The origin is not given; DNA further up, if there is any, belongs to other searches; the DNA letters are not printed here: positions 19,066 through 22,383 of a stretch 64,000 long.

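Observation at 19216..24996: Three consecutive paralogous surface lipoproteins, one carrying an extracytoplasmic TlpA-type thioredoxin (CSPC)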

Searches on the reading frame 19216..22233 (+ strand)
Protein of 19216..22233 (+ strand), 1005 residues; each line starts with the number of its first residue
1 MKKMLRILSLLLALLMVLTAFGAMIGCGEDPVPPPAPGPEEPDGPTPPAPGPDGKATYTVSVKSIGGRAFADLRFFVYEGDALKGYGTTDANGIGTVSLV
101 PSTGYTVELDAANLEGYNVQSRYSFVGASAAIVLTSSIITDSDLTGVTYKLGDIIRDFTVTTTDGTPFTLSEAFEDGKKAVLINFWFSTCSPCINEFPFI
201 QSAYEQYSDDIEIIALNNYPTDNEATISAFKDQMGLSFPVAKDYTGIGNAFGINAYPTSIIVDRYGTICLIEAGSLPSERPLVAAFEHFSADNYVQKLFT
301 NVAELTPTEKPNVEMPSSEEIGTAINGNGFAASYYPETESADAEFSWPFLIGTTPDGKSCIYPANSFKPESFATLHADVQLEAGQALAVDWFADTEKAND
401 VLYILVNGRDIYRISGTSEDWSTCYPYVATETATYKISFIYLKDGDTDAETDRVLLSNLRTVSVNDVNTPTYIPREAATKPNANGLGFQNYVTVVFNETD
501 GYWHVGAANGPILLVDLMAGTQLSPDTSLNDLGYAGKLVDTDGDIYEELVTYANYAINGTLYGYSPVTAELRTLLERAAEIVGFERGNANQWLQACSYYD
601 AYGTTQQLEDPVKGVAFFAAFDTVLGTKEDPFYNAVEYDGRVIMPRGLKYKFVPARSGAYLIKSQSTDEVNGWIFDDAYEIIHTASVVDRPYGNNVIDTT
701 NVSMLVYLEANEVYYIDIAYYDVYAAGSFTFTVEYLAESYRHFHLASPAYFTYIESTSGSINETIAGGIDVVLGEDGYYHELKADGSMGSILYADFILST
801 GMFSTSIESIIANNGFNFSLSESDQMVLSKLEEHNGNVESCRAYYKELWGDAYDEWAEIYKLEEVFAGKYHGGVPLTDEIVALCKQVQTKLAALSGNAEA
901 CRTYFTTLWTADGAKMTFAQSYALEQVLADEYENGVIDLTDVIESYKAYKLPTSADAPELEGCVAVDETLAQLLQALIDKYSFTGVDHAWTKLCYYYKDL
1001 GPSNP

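Call 4: search_protein_families(library=pfam, proteins=[window:19216-22233:+], max_evalue=0.1)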
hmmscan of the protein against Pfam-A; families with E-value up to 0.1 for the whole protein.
window:19216-22233:+ (1005 aa): 6 families
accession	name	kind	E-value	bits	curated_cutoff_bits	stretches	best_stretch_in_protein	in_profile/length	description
PF08534.16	Redoxin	-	5.9e-15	55.8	26.6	1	151-277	2-137/148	Redoxin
PF00578.27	AhpC-TSA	-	6.7e-15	55.6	26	1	152-268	2-121/124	AhpC/TSA family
PF13905.12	Thioredoxin_8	-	2.1e-09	38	27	1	179-268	2-94/94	Thioredoxin-like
PF00085.26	Thioredoxin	-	0.00014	22.3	23.5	1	172-221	12-61/103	Thioredoxin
PF10528.15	GLEYA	-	0.026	15.3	26.2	1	652-733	9-89/91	GLEYA domain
PF13098.12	Thioredoxin_2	-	0.035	14.9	27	0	177-280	4-99/104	Thioredoxin-like domain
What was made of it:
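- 19663..20085 (+): P1 thioredoxin domain. Active site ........, with CSPC at nt 19783-19794. The cis-Pro loop YPT is conserved. Pfam Redoxin 55.8 bits against 26.6 (call 4).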

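Call 5: search_protein_families(library=ncbifam, proteins=[window:19216-22233:+], max_evalue=0.1)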
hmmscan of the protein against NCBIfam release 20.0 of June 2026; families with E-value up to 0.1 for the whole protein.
window:19216-22233:+ (1005 aa): 10 families
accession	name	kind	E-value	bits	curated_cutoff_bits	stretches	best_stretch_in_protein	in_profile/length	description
NF002854.0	PRK03147.1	subfamily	1.2e-22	80.6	170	1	147-277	34-161/176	thiol-disulfide oxidoreductase ResA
NF041202.1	StoA_CxxC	exception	5.3e-11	42.7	210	1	160-274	38-150/163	endospore biogenesis thiol-disulfide oxidoreductase StoA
TIGR00385.1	dsbE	subfamily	2.9e-08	33.5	123.15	1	167-277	53-159/173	DsbE family thiol:disulfide interchange protein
NF047697.1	ThioredTrxAClost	equivalog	1.6e-05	25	140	1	175-218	14-57/105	thioredoxin TrxA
NF047696.1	ThlDiSintTplARhiz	equivalog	1.8e-05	24.6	230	1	157-266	79-191/219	thiol:disulfide interchange protein TlpA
TIGR01068.1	thioredoxin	equivalog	3.5e-05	23.9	96.8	1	170-224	6-57/101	thioredoxin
NF010625.0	PRK14018.1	equivalog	5.9e-05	21.8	522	1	175-282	53-166/521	bifunctional peptide-methionine (S)-S-oxide reductase MsrA/peptide-methionine (R)-S-oxide reductase MsrB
NF008229.0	PRK10996.1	equivalog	0.00065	19.4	125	1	163-226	38-97/141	thioredoxin TrxC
NF038285.1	deiodinase_rel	hypoth_equivalog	0.0018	17.8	250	1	150-215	177-241/347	deiodinase family protein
NF011941.0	PRK15412.1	equivalog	0.0031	17.1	359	1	171-277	62-164/185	thiol:disulfide interchange protein DsbE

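Call 19: find_related_loci(query=A1, collection=genome_contigs, flank=10000)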
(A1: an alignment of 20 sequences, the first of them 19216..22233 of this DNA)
Query A1 (1005 aa) in genome_contigs; peptide patterns used: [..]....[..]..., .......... (x = any residue, [..] = any of these).
183 stretches matched a pattern; 182 encode a relative of the query (tblastn E <= 1e-3); the best 80 are kept; 80 distinct loci.
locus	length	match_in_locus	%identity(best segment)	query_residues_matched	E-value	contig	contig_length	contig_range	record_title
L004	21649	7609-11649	61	1-1001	0e+0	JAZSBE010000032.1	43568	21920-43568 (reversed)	MAG: Eubacteriales bacterium isolate T1900044928_TS20190394.MAGScoT_cleanbin_000057 SGB_3403_k141_1979439, whole genome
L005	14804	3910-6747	66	1-1002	0e+0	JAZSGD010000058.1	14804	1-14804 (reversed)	MAG: Eubacteriales bacterium isolate T1900044579_TS20190045.MAGScoT_cleanbin_000024 SGB_549_k141_2515709, whole genome s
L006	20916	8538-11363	61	1-1001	0e+0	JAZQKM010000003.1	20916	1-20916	MAG: Eubacteriales bacterium isolate T1900044614_TS20190080.MAGScoT_cleanbin_000078 SGB_832_k141_2635328, whole genome s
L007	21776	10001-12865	59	1-1003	0e+0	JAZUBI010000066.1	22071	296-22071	MAG: Eubacteriales bacterium isolate T1900045317_YK20190006.MAGScoT_cleanbin_000054 SGB_6318_k141_1865788, whole genome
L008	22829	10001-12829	65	1-1000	0e+0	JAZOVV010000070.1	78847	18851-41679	MAG: Eubacteriales bacterium isolate T1900045525_YK20190219.MAGScoT_cleanbin_000018 SGB_7680_k141_155083, whole genome s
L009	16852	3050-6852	59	7-1000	0e+0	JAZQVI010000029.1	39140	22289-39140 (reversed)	MAG: Eubacteriales bacterium isolate T1900045170_TC20190164.MAGScoT_cleanbin_000025 SGB_5183_k141_1589663, whole genome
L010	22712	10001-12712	65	41-1002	0e+0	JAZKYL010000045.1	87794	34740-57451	MAG: Eubacteriales bacterium isolate T1900045102_TC20190096.MAGScoT_cleanbin_000011 SGB_4764_k141_1306595, whole genome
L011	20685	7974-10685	63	1-890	0e+0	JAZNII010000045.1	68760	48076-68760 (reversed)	MAG: Eubacteriales bacterium isolate T1900044687_TS20190153.MAGScoT_cleanbin_000012 SGB_1727_k141_343193, whole genome s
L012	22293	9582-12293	63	1-890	0e+0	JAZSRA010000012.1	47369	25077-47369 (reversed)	MAG: Eubacteriales bacterium isolate T1900044540_TS20190006.MAGScoT_cleanbin_000027 SGB_58_k141_29830, whole genome shot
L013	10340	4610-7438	58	1-998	0e+0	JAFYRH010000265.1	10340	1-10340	MAG: Clostridia bacterium isolate RGIG7350 Water_buffalos_Cecum-5__c841589, whole genome shotgun sequence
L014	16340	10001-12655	66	52-1002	0e+0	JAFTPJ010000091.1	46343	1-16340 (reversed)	MAG: Clostridia bacterium isolate RGIG4028 Roe_deer_Cecum-5__c283689, whole genome shotgun sequence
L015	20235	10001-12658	62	1-880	0e+0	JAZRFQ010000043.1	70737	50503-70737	MAG: Eubacteriales bacterium isolate T1900045494_YK20190188.MAGScoT_cleanbin_000049 SGB_7413_k141_1408281, whole genome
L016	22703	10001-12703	63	33-1000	0e+0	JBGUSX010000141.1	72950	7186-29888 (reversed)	MAG: Eubacteriales bacterium isolate fecal_MAG_83 fecal_MAG_83_contig_0141, whole genome shotgun sequence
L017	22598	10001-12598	65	29-887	0e+0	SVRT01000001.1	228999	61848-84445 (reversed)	MAG: Oscillospiraceae bacterium isolate SIG650 NODE_698_length_228999_cov_7.011334, whole genome shotgun sequence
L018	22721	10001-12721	65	1-901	0e+0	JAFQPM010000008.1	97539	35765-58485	MAG: Clostridia bacterium isolate RGIG2032 Goat_Colon-1__c108235, whole genome shotgun sequence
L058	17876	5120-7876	41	24-1002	0e+0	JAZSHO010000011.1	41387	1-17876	MAG: Faecousia sp. isolate T1900044574_TS20190040.MAGScoT_cleanbin_000061 SGB_481_k141_1720995, whole genome shotgun seq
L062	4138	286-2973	40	50-1005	0e+0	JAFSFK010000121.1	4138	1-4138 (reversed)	MAG: Oscillospiraceae bacterium isolate RGIG3093 Goat_Rectum-6__c531482, whole genome shotgun sequence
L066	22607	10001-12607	43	37-889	0e+0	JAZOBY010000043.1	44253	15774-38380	MAG: Faecousia sp. isolate T1900044757_TS20190223.MAGScoT_cleanbin_000050 SGB_2309_k141_2912956, whole genome shotgun se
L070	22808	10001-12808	40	1-1002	0e+0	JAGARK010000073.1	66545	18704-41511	MAG: Oscillospiraceae bacterium isolate RGIG8705 Water_deer_Colon-3__c479722, whole genome shotgun sequence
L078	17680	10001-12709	41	55-1004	0e+0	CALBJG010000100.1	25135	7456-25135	MAG TPA_asm: uncultured Clostridia bacterium isolate SRR6425810_bin.150_CONCOCT_v1.1_MAG genome assembly, contig: ERZ176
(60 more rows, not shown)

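Call 34: search_solved_structures(query=A2, max_evalue=1)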
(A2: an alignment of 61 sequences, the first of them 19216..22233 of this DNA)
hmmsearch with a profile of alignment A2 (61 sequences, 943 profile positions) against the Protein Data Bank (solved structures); distinct sequences matched with E-value up to 1: 181 (the best 60 are shown).
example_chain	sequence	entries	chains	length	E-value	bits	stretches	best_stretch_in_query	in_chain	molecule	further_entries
4nmu_A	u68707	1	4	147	1.7e-21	79.3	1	153-277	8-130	Thiol-disulfide oxidoreductase ResA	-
1st9_A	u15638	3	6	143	2.3e-19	72.2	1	162-282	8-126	Thiol-disulfide oxidoreductase resA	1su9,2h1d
2f9s_A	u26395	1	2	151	2.7e-19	72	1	162-282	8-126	Thiol-disulfide oxidoreductase resA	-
2h1b_A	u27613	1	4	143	1.4e-18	69.6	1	162-282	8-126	Thiol-disulfide oxidoreductase resA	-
3c73_A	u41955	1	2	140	1.7e-18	69.3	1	162-282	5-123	Thiol-disulfide oxidoreductase resA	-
3c71_A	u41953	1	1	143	2.3e-18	68.9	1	162-282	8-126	Thiol-disulfide oxidoreductase resA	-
2h1a_A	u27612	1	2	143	9.1e-18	66.9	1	162-282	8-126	Thiol-disulfide oxidoreductase resA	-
2h19_A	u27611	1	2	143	9.2e-18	66.9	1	162-282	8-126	Thiol-disulfide oxidoreductase resA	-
2h1g_A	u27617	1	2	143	3.7e-16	61.6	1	162-282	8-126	Thiol-disulfide oxidoreductase resA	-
2l5o_A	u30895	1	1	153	3.5e-15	58.4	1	175-274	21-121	Putative thioredoxin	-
3kcm_A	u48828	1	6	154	1.6e-12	49.6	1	162-290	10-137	Thioredoxin family protein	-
3erw_A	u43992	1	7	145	3.3e-12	48.5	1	165-284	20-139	Sporulation thiol-disulfide oxidoreductase A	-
3gl3_A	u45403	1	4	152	9.2e-12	47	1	162-281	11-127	Putative Thiol:disulfide interchange protein DsbE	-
2yp6_A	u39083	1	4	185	1e-11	46.9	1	149-290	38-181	THIOREDOXIN FAMILY PROTEIN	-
4hqz_A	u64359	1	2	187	1.2e-11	46.7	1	149-290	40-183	Thioredoxin family protein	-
4hqs_A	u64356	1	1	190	3.2e-09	38.6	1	153-272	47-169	Thioredoxin family protein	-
2hyx_A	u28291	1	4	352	1.9e-06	29.5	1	183-278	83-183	Protein dipZ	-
5cyy_A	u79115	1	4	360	2e-06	29.4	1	183-278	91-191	Protein DipZ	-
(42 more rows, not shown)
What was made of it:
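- The nearest PDB sequences are the reductases ResA and StoA and the pneumococcal Etrx lipoproteins (call 34).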

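Call 43: predict_structure(alignment_id=A2)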
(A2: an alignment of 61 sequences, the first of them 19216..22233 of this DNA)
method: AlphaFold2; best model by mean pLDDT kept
length: 1005 residues; sequences in the alignment: 61
mean_pLDDT: 87.6   pTM: 0.63
mean pLDDT of the five models: 87.6, 85.5, 85.1, 84.6, 83.4
residues with pLDDT >= 90: 613; 70-90: 310; 50-70: 55; < 50: 27
segments of 3 or more residues with pLDDT < 50: 1-3, 23-44
pLDDT, mean of each block of 10 residues (from residue 1): 63 77 41 34 59 89 92 94 94 93 93 87 91 92 90 94 94 95 89 81 94 93 88 93 89 80 95 78 89 90 72 93 94 93 89 92 88 95 97 86 90 89 95 96 76 93 95 94 89 96 96 96 93 94 95 91 95 96 90 96 94 93 94 89 74 97 91 94 90 80 93 94 74 95 88 68 78 94 91 92 87 87 87 93 92 89 89 69 84 91 92 77 78 67 92 91 94 90 85 93 61
secondary structure, 60 per line:
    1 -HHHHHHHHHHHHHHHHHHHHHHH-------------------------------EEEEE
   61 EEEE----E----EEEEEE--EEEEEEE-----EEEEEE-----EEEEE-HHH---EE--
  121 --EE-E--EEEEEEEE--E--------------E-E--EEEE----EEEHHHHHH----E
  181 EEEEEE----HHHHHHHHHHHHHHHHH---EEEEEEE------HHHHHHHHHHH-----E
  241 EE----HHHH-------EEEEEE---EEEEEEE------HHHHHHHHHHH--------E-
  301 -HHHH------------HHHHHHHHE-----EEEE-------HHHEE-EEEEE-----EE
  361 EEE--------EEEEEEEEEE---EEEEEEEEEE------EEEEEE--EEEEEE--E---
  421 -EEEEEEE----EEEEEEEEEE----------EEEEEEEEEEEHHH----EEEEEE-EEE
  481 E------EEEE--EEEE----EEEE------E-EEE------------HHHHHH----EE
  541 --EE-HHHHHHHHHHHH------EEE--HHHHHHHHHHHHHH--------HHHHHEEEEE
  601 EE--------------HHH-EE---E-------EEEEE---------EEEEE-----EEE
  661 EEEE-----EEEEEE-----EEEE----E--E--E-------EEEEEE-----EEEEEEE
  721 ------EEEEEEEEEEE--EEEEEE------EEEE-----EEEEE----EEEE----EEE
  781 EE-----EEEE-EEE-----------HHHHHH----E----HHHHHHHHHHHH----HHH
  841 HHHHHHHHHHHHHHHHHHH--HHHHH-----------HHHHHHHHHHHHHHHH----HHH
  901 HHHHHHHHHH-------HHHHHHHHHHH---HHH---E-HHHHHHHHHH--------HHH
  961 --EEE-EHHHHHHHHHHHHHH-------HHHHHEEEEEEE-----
elements in order (helices of 4 or more, strands of 3 or more residues): H2-24 E56-64 E74-79 E82-88 E94-99 E105-109 E129-136 E159-162 E167-169 H170-175 E180-186 H191-207 E211-217 H224-234 E240-242 H247-250 E258-263 E267-273 H280-290 H302-305 H318-325 E332-335 E349-353 E359-363 E372-381 E385-394 E401-406 E409-414 E422-428 E433-442 E453-463 E471-476 E478-481 E488-491 E494-497 E502-505 E514-516 H529-534 H546-557 E564-566 H569-582 H591-595 E596-602 E634-638 E648-652 E658-664 E670-675 E681-684 E703-708 E714-720 E727-737 E740-745 E752-755 E761-765 E770-773 E778-782 E788-791 E793-795 H807-812 H822-833 H838-859 H862-866 H878-893 H898-910 H918-928 H940-949 E963-965 H968-981 H989-993 E994-1000
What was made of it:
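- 19216..22233 (+): P1: 1005-aa lipoprotein. Order of parts: signal peptide with lipobox, Pro-rich linker, Ig-like domain, ResA/TlpA-type thioredoxin, jelly-roll, alpha/beta module A, beta-sandwich, alpha/beta module B. AlphaFold model with mean pLDDT 87.6 (call 43).
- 19216..19377 (+): P1 signal peptide, lipobox (MIGC, Cys27) and Pro-rich linker. Residues 23-44 have pLDDT below 50, i.e. a disordered linker (call 43).
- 19378..19626 (+): P1 Ig-like (CarboxypepD_reg-like) beta-sandwich without cysteines. Strands 56-136 in the model (call 43).
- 20203..20610 (+): P1 jelly-roll beta-sandwich directly after the thioredoxin, the same tandem as the DipZ ectodomain. Model strands 332-463 (call 43).
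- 21109..21456 (+): P1 beta-sandwich, PPC/GLEYA/PA14-like by pattern only. Model strands 634-745 (call 43).
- On TlpA/ResA/DsbE-type thioredoxins: The model has pLDDT about 90 in this region (call 43).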
